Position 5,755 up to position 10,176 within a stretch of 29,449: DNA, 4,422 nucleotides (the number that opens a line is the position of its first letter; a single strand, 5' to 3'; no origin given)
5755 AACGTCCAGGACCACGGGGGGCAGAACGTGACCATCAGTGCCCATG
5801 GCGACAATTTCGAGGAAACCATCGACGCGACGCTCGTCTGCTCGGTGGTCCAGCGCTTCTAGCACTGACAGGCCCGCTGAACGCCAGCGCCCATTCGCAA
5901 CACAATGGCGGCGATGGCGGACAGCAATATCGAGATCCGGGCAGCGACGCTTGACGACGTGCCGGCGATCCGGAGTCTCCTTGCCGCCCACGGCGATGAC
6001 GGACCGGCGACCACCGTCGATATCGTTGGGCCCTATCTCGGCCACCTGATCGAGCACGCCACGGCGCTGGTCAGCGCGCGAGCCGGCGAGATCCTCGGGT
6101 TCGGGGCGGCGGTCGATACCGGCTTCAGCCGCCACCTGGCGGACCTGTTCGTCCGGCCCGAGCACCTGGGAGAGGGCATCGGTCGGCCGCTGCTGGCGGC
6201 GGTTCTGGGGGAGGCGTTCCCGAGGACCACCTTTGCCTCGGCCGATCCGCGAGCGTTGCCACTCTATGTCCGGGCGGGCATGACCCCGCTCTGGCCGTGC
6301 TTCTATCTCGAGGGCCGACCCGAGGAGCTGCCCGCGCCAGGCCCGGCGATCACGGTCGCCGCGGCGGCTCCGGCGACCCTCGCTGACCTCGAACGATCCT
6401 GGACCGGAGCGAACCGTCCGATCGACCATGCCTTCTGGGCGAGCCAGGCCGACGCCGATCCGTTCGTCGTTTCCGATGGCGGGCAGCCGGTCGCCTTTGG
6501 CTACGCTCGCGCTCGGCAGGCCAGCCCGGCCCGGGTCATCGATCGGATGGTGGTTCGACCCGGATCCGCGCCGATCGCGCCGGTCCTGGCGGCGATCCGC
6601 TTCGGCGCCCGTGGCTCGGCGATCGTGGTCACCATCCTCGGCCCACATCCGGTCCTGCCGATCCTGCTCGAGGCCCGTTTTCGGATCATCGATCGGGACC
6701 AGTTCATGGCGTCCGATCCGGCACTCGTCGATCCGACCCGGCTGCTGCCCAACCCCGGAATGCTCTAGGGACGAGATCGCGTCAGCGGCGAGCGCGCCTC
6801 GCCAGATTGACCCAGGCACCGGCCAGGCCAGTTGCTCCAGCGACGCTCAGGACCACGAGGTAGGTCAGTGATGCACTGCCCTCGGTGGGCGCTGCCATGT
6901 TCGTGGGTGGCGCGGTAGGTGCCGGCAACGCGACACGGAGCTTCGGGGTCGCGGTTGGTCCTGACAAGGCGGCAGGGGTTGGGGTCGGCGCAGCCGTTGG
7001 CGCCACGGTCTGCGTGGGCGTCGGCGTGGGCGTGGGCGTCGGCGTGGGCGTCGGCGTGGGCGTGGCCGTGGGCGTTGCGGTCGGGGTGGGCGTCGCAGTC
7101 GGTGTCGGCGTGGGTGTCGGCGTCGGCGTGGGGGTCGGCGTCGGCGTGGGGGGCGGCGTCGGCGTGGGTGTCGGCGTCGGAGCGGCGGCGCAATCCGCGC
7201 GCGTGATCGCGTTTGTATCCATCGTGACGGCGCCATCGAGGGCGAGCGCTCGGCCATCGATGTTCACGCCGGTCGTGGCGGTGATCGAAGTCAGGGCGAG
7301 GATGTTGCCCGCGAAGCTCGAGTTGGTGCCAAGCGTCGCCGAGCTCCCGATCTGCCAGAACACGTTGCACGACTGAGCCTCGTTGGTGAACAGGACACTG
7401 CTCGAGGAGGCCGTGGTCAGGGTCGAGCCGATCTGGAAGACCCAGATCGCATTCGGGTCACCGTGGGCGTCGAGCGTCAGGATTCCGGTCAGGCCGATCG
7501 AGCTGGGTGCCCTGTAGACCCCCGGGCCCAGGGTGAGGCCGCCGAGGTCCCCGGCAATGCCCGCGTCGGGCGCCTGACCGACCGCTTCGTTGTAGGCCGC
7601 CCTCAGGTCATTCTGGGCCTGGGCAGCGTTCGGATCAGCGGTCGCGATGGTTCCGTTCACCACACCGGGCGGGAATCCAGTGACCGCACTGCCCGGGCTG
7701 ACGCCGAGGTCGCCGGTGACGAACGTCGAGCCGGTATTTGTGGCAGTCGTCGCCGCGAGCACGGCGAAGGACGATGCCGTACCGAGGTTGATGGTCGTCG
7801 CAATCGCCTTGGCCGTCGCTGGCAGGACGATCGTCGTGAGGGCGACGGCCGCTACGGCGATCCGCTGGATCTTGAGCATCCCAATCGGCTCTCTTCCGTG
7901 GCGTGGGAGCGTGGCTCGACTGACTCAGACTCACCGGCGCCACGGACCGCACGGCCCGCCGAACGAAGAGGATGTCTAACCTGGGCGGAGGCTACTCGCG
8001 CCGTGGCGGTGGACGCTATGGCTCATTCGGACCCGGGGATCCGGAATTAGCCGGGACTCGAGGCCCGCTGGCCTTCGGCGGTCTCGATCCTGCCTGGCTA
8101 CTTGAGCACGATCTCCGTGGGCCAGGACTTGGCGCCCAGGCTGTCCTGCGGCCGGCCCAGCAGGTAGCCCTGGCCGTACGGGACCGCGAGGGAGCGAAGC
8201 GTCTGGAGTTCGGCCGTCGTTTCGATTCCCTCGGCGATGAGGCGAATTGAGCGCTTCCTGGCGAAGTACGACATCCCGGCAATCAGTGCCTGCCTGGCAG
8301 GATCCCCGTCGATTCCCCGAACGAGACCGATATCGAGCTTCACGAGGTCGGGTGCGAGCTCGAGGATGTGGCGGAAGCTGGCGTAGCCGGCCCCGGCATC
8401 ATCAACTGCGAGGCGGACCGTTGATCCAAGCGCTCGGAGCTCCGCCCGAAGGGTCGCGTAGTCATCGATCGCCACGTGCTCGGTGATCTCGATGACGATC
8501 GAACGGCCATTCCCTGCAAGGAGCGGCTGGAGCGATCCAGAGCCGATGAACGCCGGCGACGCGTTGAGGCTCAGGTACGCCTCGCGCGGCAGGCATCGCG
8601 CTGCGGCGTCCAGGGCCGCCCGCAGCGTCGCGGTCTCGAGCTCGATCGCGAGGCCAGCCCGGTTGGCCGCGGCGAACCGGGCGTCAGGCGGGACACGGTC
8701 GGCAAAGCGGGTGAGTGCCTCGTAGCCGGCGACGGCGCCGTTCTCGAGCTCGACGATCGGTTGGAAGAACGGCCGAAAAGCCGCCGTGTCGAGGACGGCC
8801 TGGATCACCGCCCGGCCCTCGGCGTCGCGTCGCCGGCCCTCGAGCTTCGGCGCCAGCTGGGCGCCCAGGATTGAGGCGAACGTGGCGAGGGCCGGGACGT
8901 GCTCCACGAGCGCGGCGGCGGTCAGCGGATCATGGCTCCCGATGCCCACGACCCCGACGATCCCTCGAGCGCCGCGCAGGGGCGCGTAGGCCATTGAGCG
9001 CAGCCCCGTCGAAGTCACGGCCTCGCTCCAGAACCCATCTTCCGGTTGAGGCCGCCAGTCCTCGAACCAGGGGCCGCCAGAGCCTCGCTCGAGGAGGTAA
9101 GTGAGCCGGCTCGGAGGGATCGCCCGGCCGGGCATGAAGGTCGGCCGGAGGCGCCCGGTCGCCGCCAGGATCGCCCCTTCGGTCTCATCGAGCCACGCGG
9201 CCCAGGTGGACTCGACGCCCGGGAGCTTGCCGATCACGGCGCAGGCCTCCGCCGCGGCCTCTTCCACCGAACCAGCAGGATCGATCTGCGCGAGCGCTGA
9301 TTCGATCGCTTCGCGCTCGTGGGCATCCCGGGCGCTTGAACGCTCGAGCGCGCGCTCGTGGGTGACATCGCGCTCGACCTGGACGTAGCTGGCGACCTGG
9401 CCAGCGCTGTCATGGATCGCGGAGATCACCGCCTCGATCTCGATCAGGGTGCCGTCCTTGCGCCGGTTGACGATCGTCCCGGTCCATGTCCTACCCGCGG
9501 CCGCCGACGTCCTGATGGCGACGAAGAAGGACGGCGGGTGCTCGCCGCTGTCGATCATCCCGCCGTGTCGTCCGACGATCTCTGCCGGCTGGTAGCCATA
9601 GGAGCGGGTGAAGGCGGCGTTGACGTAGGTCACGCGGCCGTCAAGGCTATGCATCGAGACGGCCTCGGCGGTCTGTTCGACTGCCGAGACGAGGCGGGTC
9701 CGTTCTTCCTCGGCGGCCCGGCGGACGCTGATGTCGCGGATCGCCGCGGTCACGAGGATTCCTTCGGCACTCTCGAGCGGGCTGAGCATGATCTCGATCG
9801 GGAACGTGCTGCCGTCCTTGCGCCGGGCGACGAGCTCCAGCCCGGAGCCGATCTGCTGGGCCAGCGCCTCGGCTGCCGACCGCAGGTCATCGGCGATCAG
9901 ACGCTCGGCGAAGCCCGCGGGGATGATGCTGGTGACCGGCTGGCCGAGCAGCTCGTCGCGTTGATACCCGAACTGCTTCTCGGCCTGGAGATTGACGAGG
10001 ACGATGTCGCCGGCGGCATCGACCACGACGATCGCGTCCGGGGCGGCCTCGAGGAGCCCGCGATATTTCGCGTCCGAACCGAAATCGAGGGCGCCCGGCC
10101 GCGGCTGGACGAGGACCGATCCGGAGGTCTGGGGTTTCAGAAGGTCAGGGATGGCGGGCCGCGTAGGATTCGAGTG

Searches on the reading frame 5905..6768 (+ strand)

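Call 117: search_protein_families(library=pfam, proteins=[window:5905-6768:+], max_evalue=0.001)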
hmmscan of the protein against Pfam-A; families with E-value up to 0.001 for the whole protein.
window:5905-6768:+ (287 aa): 3 families
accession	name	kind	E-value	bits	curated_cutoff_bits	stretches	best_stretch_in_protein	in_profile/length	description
PF00583.31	Acetyltransf_1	-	8e-10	39.5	20.7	1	50-125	31-115/116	Acetyltransferase (GNAT) family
PF13673.13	Acetyltransf_10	-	9e-09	35.8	23.6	1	52-129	31-110/128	Acetyltransferase (GNAT) domain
PF13508.13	Acetyltransf_7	-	2.6e-08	34.6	27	1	54-125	5-81/84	Acetyltransferase (GNAT) domain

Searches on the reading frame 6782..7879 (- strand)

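Call 117: search_protein_families(library=pfam, proteins=[window:6782-7879:-], max_evalue=0.001)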
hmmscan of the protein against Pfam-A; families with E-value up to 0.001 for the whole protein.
window:6782-7879:- (365 aa): 1 family
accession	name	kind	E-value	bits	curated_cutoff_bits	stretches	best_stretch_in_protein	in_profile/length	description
PF11999.13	Ice_binding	-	2.9e-66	223.5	28.7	1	40-226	1-208/208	Ice-binding-like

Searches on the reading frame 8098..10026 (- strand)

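Call 7: search_protein_families(library=pfam, proteins=[window:8098-10026:-], max_evalue=0.01)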
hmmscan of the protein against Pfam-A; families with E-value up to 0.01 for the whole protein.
window:8098-10026:- (642 aa): 8 families
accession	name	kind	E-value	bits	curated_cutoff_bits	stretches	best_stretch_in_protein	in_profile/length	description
PF00563.25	EAL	-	9.9e-44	149.9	31.3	1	412-626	8-236/236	EAL domain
PF13426.13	PAS_9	-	3.6e-27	95.1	27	2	2-100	7-102/103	PAS domain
PF00989.32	PAS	-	1.9e-20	73.4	22.6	2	1-99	16-113/113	PAS fold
PF08448.16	PAS_4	-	9.4e-18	64.9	23.1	2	118-225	3-109/110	PAS fold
PF08447.18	PAS_3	-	2e-12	47.6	25.6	1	133-215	2-86/89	PAS fold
PF13188.13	PAS_8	-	2.3e-05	24.6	21.8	0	111-150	2-38/65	PAS domain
PF24820.1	Diguanyl_cycl_sensor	-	0.00016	22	28.1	1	1-93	11-105/109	Diguanylate cyclase-like sensor domain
PF12860.13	PAS_7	-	0.0032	18.1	27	0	1-107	10-115/115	PAS fold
